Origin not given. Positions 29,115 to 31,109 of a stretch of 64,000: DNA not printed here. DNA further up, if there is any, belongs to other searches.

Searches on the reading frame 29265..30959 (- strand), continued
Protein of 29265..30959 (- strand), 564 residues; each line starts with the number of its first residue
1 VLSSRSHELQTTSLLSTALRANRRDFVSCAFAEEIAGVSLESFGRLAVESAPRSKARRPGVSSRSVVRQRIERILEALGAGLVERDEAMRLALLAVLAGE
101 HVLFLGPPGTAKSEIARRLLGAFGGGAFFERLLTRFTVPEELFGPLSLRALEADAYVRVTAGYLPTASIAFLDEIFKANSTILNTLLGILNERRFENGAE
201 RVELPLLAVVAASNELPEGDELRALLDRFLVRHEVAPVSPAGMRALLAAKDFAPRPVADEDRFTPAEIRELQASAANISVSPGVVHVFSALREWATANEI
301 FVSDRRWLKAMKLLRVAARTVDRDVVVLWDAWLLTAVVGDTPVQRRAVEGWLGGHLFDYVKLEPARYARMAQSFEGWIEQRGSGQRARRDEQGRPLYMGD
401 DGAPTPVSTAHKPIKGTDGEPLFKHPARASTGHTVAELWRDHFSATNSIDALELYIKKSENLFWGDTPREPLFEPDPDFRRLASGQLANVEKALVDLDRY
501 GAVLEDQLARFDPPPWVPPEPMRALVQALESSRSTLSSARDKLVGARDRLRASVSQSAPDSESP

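Call 23: search_protein_families(library=ncbifam, proteins=[window:29265-30761:-], max_evalue=0.01)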
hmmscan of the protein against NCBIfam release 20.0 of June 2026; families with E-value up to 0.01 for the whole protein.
window:29265-30761:- (498 aa): 2 families
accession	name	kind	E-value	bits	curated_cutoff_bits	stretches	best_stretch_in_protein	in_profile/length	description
NF010054.0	PRK13531.1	equivalog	3.8e-70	237.3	681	1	3-269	9-281/498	ATPase RavA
TIGR03922.1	T7SS_EccA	equivalog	0.0099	14.5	466.65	0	32-55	311-334/557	type VII secretion AAA-ATPase EccA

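Call 24: search_solved_structures(query=window:29265-30761:-, max_evalue=0.001, show_alignments=1)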
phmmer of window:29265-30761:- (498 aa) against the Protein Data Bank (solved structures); distinct sequences matched with E-value up to 0.001: 3.
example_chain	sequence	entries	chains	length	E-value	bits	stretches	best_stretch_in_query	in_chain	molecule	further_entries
6q7l_V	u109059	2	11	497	9.2e-60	205.9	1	2-268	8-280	ATPase RavA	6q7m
6q7l_U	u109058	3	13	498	9.3e-60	205.9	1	2-268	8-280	ATPase RavA | RavA | RavA + Mg-ADP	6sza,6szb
3nbx_X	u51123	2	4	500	9.4e-60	205.9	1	2-268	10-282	ATPase ravA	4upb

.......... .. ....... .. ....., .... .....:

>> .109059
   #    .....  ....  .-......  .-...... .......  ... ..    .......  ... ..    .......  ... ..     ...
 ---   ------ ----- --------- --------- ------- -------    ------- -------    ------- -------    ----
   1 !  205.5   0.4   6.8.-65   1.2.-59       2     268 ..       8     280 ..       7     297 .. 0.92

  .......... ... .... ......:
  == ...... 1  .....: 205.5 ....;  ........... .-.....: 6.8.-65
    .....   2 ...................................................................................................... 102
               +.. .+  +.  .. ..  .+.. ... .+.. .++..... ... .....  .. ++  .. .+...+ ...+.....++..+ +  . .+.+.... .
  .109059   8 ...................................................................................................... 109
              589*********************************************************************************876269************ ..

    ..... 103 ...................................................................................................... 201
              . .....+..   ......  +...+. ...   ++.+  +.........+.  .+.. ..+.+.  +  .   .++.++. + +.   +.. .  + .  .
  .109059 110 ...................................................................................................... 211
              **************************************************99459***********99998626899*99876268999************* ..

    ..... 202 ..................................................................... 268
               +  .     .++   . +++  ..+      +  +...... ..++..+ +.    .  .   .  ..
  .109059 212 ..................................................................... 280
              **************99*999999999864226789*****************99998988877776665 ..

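Call 27: find_related_loci(query=A2, collection=genome_contigs, flank=10000)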
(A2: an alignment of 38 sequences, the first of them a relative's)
Query A2 (498 aa) in genome_contigs; peptide patterns used: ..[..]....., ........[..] (x = any residue, [..] = any of these).
600 stretches matched a pattern (row limit reached: there are more); 587 encode a relative of the query (tblastn E <= 1e-3); the best 80 are kept; 80 distinct loci.
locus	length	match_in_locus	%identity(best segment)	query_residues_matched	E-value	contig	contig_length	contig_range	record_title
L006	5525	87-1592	40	1-482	4e-109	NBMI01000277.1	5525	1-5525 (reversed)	MAG: Candidatus Parabeggiatoa sp. nov. 2 isolate 4572_84 ex4572_84_scaffold_14371, whole genome shotgun sequence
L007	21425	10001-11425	44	1-477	3e-107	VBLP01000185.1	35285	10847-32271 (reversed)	MAG: Deltaproteobacteria bacterium isolate DP_38 14_0903_13_30cm_scaffold_807059, whole genome shotgun sequence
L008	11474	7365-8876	39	1-482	3e-106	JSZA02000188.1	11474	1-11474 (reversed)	Candidatus Thiomargarita nelsonii isolate Hydrate Ridge NODE_543_length_11474_cov_141.225_ID_1085, whole genome shotgun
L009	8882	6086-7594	39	1-482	1e-105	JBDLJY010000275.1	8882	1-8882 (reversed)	MAG: Pseudomonadota bacterium isolate MAG115 MAG115_275, whole genome shotgun sequence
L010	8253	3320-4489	47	1-381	1e-104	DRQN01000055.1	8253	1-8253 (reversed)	MAG TPA_asm: Gammaproteobacteria bacterium isolate HyVt-583 HyVt-583_k145_1357053, whole genome shotgun sequence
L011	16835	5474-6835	43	1-442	3e-103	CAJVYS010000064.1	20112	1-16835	MAG TPA_asm: uncultured Gammaproteobacteria bacterium isolate DRR093004_bin.26_MetaBAT_v2.12.1_MAG genome assembly, cont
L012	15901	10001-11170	46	1-381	8e-102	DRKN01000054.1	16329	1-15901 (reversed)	MAG TPA_asm: Gammaproteobacteria bacterium isolate HyVt-441 HyVt-441_k145_1388753, whole genome shotgun sequence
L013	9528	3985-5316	40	1-432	2e-101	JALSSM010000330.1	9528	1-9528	MAG: Gammaproteobacteria bacterium isolate 356-308_metabat2_scaf2bin.056 356-308_scaffold_4879_c1, whole genome shotgun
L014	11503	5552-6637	49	1-366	1e-99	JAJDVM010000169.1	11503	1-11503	MAG: Defluviicoccus sp. isolate jk18x22bins.41 k141_269984, whole genome shotgun sequence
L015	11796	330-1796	40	3-467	9e-100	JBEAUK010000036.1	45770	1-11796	MAG: Planctomycetota bacterium isolate NASQAN2011_177_B_bin.36 scaffold_947562, whole genome shotgun sequence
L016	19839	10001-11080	48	1-361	4e-99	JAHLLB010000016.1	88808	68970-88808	MAG: bacterium isolate MAG87 NODE_864_length_88808_cov_691.536624, whole genome shotgun sequence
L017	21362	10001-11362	42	1-443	5e-96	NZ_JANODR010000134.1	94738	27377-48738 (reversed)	MAG: Archangium sp. isolate VAR_17_metabat_108 VAR_17_k141_401386, whole genome shotgun sequence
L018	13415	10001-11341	41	1-433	3e-97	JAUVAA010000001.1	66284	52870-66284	MAG: bacterium isolate CSMAG_207 CSMAG_207_k127_10876595_length_66284_cov_84.9848, whole genome shotgun sequence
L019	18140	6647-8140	40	1-472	8e-96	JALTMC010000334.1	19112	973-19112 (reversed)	MAG: Myxococcales bacterium isolate S139_metabat1_scaf2bin.108 S139_NODE_2249_length_19112_cov_1.967079, whole genome sh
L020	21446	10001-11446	39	4-469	8e-96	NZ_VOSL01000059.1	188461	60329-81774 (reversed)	Lujinxingia vulgaris strain TMQ2 scaffold60, whole genome shotgun sequence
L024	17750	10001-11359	39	1-441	8e-94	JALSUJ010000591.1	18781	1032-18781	MAG: Gammaproteobacteria bacterium isolate S010_maxbin2_scaf2bin.015_VB S010_NODE_762_length_18781_cov_2.160555, whole g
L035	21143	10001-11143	44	1-377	9e-91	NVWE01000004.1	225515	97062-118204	MAG: Cellvibrionales bacterium isolate NORP45 Contig_source1383C_114, whole genome shotgun sequence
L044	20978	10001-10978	50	4-328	6e-81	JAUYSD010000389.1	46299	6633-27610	MAG: Sulfuritalea sp. isolate C5_metabat.bin.47 C5_k141_300282, whole genome shotgun sequence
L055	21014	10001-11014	45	1-337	6e-78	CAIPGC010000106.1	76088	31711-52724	MAG: uncultured beta proteobacterium isolate KTt_bin-0340 genome assembly, contig: bin-0340:106/332, whole genome shotgu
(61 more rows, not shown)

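Call 52: search_protein_families(library=padloc, proteins=[window:29265-30761:-], max_evalue=0.01)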
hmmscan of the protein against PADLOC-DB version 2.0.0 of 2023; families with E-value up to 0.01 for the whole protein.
window:29265-30761:- (498 aa): 0 families

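Call 54: predict_structure(alignment_id=A2)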
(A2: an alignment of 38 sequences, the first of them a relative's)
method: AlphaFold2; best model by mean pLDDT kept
length: 498 residues; sequences in the alignment: 38
mean_pLDDT: 91.6   pTM: 0.79
mean pLDDT of the five models: 91.6, 85.8, 84.8, 80.8, 79.8
residues with pLDDT >= 90: 366; 70-90: 124; 50-70: 4; < 50: 4
segments of 3 or more residues with pLDDT < 50: 495-498
pLDDT, mean of each block of 10 residues (from residue 1): 96 94 97 97 94 95 94 91 83 91 96 90 93 90 95 87 95 94 86 96 97 92 97 96 98 93 93 92 93 86 94 87 94 94 93 93 92 92 93 94 92 91 94 84 81 84 87 96 90 54
secondary structure, 60 per line:
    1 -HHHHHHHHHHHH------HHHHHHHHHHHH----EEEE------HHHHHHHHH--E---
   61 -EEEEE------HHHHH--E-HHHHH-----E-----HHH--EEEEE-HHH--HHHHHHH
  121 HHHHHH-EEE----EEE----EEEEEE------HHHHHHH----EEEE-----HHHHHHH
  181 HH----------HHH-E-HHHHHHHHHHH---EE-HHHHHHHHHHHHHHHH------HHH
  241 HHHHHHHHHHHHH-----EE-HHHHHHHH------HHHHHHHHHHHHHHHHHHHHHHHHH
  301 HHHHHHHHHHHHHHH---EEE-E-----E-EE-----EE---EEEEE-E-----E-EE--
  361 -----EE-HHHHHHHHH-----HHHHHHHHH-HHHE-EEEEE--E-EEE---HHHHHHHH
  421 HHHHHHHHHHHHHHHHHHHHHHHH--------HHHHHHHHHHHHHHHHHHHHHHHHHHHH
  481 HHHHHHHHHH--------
elements in order: H2-13 H20-31 E36-39 H46-54 E62-66 H73-77 H82-86 E103-107 H114-126 E128-130 E135-137 E142-147 H154-160 E165-168 H174-182 H199-209 H216-231 H238-253 H262-269 H276-315 E319-321 E343-347 H369-377 H383-391 E398-402 E407-409 H413-444 H453-490

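Call 57: fold_search(model_id=the predicted structure, library=pdb)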
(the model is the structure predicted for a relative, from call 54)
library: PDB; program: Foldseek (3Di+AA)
matches with E <= 10: 1298; with E <= 0.001: 526
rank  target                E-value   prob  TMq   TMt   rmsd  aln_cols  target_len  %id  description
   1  3nbx                  3.2e-26  1.00  0.59  0.61  12.2       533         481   28  Crystal structure of E. coli RavA (Regulatory ATPase variant A) in complex with ADP (released 2011-01-12)
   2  4upb_E                3.3e-26  1.00  0.59  0.65  11.1       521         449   28  Electron cryo-microscopy of the complex formed between the hexameric ATPase RavA and the decameric inducible decarboxy (released 2014-08-20)
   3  6q7l_W                8.7e-25  1.00  0.59  0.62  10.6       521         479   29  Spiral structure of E. coli RavA in the RavA-LdcI cage-like complex (released 2020-02-12)
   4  4upb_C                2.0e-24  1.00  0.56  0.62  12.8       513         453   27  Electron cryo-microscopy of the complex formed between the hexameric ATPase RavA and the decameric inducible decarboxy (released 2014-08-20)
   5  2r44                  1.7e-12  1.00  0.47  0.69   4.7       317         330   16  CRYSTAL STRUCTURE OF A PUTATIVE ATPASE (CHU_0153) FROM CYTOPHAGA HUTCHINSONII ATCC 33406 AT 2.00 A RESOLUTION (released 2007-09-18)
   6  8q6p_2                4.0e-09  1.00  0.41  0.47  18.9       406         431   16  X. laevis CMG dimer bound to dimeric DONSON - MCM ATPase (released 2023-10-18)
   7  1g8p                  5.7e-09  1.00  0.40  0.58   5.8       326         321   19  CRYSTAL STRUCTURE OF BCHI SUBUNIT OF MAGNESIUM CHELATASE (released 2001-08-03)
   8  8w0g_3                6.3e-09  1.00  0.38  0.33   7.2       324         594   16  Cryo-EM structure of a human MCM2-7 dimer (released 2024-10-02)
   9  7plo_2                8.2e-09  1.00  0.41  0.31   8.4       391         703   14  H. sapiens replisome-CUL2/LRR1 complex (released 2021-11-10)
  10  3jc7_4                9.1e-09  1.00  0.38  0.31   7.4       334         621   15  Structure of the eukaryotic replicative CMG helicase and pumpjack motion (released 2016-02-10)
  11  7pfo_7                9.6e-09  1.00  0.41  0.34   6.6       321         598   15  Core human replisome (released 2021-11-10)
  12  7qhs_7                9.6e-09  1.00  0.39  0.31   6.4       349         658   17  S. cerevisiae CMGE nucleating origin DNA melting (released 2022-06-15)
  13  8s0a_2                1.0e-08  1.00  0.37  0.28  19.7       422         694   14  H. sapiens MCM2-7 hexamer bound to double stranded DNA (released 2024-10-02)
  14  8w7s_7                1.1e-08  1.00  0.40  0.32   5.6       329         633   17  Yeast replisome in state IV (released 2023-12-20)
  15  7pt7_2                1.2e-08  1.00  0.39  0.32   5.7       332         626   14  Structure of MCM2-7 DH complexed with Cdc7-Dbf4 in the presence of ADP:BeF3, state I (released 2022-06-08)
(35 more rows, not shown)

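Call 63: find_encoding_contigs(protein=P0004, flank=10000, max_places=1)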
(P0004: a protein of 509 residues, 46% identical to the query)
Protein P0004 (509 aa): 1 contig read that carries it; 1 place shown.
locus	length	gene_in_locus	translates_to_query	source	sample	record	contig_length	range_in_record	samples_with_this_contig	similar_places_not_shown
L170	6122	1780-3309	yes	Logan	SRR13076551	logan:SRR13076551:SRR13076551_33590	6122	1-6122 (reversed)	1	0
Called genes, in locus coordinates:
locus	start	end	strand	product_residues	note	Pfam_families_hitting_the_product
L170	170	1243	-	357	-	PF00534:Glycos_transf_1, PF13692:Glyco_trans_1_4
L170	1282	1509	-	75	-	PF01165:Ribosomal_S21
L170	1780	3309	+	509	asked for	PF20030:bpMoxR, PF07728:AAA_5, PF17868:AAA_lid_8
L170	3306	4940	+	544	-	PF13519:VWA_2 (weak)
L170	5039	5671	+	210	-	PF01475:FUR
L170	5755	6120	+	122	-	?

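Call 64: find_encoding_contigs(protein=P0007, flank=10000, max_places=1)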
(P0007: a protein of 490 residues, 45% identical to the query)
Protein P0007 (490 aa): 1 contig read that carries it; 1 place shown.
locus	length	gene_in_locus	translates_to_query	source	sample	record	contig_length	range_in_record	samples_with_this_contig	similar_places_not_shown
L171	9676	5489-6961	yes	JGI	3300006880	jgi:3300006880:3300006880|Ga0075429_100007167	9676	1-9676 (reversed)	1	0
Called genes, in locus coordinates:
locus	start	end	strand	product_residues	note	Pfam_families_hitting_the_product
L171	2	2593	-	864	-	?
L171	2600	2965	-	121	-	-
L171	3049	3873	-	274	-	-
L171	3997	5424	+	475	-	PF00672:HAMP, PF26769:HAMP_PhoQ (weak), PF00512:HisKA, PF13581:HATPase_c_2 (faint), PF02518:HATPase_c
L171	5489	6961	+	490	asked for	PF20030:bpMoxR, PF07728:AAA_5, PF17868:AAA_lid_8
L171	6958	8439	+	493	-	PF05762:VWA_CoxE (weak), PF13519:VWA_2 (weak)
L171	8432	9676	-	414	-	?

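Call 65: find_encoding_contigs(protein=P0015, flank=10000, max_places=1)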
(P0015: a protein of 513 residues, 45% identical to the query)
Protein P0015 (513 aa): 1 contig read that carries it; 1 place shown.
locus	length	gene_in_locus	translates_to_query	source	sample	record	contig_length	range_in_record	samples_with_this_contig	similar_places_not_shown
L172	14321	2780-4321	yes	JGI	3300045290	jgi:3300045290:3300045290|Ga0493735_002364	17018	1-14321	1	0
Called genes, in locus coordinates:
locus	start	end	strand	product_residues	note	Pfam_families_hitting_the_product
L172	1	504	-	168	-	?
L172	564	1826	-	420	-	-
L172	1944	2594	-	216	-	PF00582:Usp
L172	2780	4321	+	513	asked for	PF20030:bpMoxR, PF01078:Mg_chelatase (faint), PF07728:AAA_5, PF17868:AAA_lid_8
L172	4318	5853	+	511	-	PF05762:VWA_CoxE (weak), PF13519:VWA_2 (weak)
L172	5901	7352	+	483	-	PF07714:PK_Tyr_Ser-Thr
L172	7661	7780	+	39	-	-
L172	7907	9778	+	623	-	PF02412:TSP_3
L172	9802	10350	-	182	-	-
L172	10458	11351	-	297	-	-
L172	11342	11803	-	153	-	-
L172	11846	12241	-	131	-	-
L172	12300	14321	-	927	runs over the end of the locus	PF11617:Cu-binding_MopE, PF04885:Stig1 (weak), PF06739:SBBP (faint)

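Call 66: search_protein_families(library=pfam, proteins=[L035:5771-7981:+, L024:8109-9956:+, L024:2791-5244:+, L044:13216-13821:+, L055:12897-13793:+], max_evalue=0.00001)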
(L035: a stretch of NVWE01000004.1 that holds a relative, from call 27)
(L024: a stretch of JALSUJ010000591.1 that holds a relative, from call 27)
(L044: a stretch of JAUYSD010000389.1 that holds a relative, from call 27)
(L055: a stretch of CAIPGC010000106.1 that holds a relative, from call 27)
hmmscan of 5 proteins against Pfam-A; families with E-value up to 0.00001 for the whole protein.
L035:5771-7981:+ (737 aa): 3 families
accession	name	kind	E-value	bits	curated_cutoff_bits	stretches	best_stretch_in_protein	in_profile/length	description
PF00384.28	Molybdopterin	-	7.1e-68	229.6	24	1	82-509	3-353/353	Molybdopterin oxidoreductase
PF01568.27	Molydop_binding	-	6.6e-27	94.2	26.8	1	610-713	1-108/110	Molydopterin dinucleotide binding domain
PF04879.21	Molybdop_Fe4S4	-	5.3e-11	42.8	22.7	1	23-72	2-50/55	Molybdopterin oxidoreductase Fe4S4 domain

L024:8109-9956:+ (616 aa): 7 families
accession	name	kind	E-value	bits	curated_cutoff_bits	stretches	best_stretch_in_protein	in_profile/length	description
PF13247.11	Fer4_11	-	1.3e-22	80.2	26.2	1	115-206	7-99/100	4Fe-4S dicluster domain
PF04976.17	DmsC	-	1.7e-19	70.7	22.3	1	288-577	7-275/275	DMSO reductase anchor subunit (DmsC)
PF12838.12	Fer4_7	-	2.3e-07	31.6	27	0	118-165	2-52/52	4Fe-4S dicluster domain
PF13187.11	Fer4_9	-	3.3e-07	30.7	27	0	72-134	1-51/52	4Fe-4S dicluster domain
PF12797.12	Fer4_2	-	9.6e-07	28.8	24.5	0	143-163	2-22/22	4Fe-4S binding domain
PF13237.11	Fer4_10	-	1.5e-06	28.5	25.5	0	144-197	2-52/53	4Fe-4S dicluster domain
PF00037.32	Fer4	-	1.6e-06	28.1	21.1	1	147-166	4-23/24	4Fe-4S binding domain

L024:2791-5244:+ (818 aa): 7 families
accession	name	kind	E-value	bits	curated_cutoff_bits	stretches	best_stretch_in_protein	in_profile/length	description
PF07992.20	Pyr_redox_2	-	2.2e-59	201.7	26.1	1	11-290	2-282/291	Pyridine nucleotide-disulphide oxidoreductase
PF01077.27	NIR_SIR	-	3.7e-32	111.4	27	1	637-775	2-154/158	Nitrite and sulphite reductase 4Fe-4S domain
PF04324.20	Fer2_BFD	-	9e-27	93.6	26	2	426-474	2-49/50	BFD-like [2Fe-2S] binding domain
PF18267.7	Rubredoxin_C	-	3e-22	78.8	25.9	1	323-389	2-68/70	Rubredoxin NAD+ reductase C-terminal domain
PF00070.33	Pyr_redox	-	3e-19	69.8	22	1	153-232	1-81/82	Pyridine nucleotide-disulphide oxidoreductase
PF03460.22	NIR_SIR_ferr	-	2.2e-14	53.4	24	1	564-628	3-69/69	Nitrite/Sulfite reductase ferredoxin-like half domain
PF13738.12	Pyr_redox_3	-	1.4e-12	47.9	30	1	76-282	92-305/305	Pyridine nucleotide-disulphide oxidoreductase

L044:13216-13821:+ (202 aa): 0 families

L055:12897-13793:+ (299 aa): 2 families
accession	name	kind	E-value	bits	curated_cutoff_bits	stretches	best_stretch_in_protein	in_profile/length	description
PF04016.18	DUF364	-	1.5e-26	93.3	23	1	151-282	9-141/147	Putative heavy-metal chelation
PF13938.11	DUF4213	-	7e-06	26.7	23.5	0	63-126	22-74/75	Putative heavy-metal chelation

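Call 70: find_encoding_contigs(protein=P0001, flank=10000, max_places=2)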
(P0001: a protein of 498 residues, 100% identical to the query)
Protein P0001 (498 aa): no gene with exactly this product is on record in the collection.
